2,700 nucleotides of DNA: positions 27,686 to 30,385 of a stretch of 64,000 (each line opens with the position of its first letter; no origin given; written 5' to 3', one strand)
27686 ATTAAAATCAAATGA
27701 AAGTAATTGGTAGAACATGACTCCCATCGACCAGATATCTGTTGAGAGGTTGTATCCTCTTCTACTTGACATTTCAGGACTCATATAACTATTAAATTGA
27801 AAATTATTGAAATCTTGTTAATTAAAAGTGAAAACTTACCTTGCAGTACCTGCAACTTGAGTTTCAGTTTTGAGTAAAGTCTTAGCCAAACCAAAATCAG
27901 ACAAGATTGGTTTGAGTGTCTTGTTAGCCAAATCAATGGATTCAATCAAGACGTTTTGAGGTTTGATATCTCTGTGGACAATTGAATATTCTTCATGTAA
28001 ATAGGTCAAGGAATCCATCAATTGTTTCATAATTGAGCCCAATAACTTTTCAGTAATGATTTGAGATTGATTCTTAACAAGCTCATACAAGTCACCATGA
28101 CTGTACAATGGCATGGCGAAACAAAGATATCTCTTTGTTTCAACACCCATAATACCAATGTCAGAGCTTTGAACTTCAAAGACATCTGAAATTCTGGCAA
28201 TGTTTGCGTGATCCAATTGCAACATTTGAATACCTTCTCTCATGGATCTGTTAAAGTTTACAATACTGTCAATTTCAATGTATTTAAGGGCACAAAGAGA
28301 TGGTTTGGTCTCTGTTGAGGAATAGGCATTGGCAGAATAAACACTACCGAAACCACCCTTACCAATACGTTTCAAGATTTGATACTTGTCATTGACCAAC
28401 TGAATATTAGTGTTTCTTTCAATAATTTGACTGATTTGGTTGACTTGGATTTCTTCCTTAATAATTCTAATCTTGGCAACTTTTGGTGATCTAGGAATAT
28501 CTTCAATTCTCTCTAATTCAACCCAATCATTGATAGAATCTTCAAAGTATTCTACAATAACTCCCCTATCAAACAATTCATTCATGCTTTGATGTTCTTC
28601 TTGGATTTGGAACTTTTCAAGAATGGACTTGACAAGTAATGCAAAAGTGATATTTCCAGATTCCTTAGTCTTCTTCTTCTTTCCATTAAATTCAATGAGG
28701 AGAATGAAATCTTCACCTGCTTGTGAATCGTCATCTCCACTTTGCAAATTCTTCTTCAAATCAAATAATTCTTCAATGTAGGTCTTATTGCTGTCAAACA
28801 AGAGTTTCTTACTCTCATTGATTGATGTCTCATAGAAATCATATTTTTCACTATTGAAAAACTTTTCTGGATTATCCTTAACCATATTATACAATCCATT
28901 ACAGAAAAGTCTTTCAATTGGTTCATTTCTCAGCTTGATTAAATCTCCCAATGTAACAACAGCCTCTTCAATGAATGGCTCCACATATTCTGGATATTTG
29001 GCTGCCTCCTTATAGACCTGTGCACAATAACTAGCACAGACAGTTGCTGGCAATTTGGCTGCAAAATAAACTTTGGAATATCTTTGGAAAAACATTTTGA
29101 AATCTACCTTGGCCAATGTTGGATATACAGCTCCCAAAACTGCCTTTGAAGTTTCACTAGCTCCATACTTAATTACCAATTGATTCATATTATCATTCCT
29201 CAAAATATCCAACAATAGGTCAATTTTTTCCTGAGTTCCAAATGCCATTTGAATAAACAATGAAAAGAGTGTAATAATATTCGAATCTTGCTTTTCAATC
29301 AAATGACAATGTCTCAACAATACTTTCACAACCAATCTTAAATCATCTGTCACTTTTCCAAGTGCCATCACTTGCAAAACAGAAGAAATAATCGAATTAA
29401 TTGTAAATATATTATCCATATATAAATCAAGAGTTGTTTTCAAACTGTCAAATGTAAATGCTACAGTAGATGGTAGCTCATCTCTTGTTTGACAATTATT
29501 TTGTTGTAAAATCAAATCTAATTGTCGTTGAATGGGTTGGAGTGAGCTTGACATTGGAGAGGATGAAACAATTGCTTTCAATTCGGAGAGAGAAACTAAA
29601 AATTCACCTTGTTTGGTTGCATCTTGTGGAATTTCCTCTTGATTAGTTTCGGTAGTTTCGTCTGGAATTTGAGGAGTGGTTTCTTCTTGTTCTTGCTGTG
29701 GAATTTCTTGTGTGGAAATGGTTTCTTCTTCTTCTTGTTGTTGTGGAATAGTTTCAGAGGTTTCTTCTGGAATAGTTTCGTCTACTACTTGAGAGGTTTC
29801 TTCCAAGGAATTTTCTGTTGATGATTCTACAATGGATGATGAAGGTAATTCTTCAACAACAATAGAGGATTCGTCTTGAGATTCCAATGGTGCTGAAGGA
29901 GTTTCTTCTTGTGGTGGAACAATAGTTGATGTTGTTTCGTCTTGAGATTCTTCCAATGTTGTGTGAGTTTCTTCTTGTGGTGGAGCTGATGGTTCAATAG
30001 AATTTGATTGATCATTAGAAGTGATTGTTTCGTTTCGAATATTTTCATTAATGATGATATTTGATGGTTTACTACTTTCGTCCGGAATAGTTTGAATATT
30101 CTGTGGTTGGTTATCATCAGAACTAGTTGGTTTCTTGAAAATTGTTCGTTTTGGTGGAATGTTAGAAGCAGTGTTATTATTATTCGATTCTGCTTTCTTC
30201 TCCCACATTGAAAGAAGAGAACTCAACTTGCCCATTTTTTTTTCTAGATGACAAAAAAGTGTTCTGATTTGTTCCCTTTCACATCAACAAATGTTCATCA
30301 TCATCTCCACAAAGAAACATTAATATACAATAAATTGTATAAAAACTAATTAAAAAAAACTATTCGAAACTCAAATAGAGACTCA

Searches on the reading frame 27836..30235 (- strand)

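Call 46: search_protein_families(library=pfam, proteins=[window:27836-30235:-])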
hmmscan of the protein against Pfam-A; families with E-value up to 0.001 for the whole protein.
window:27836-30235:- (799 aa): 2 families
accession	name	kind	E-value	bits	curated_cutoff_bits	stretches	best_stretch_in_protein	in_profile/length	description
PF00069.31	Pkinase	-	3e-27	96.1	31.7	1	618-797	1-160/263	Protein kinase domain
PF07714.23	PK_Tyr_Ser-Thr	-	2.6e-19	70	23.1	1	619-793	2-158/258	Protein tyrosine and serine/threonine kinase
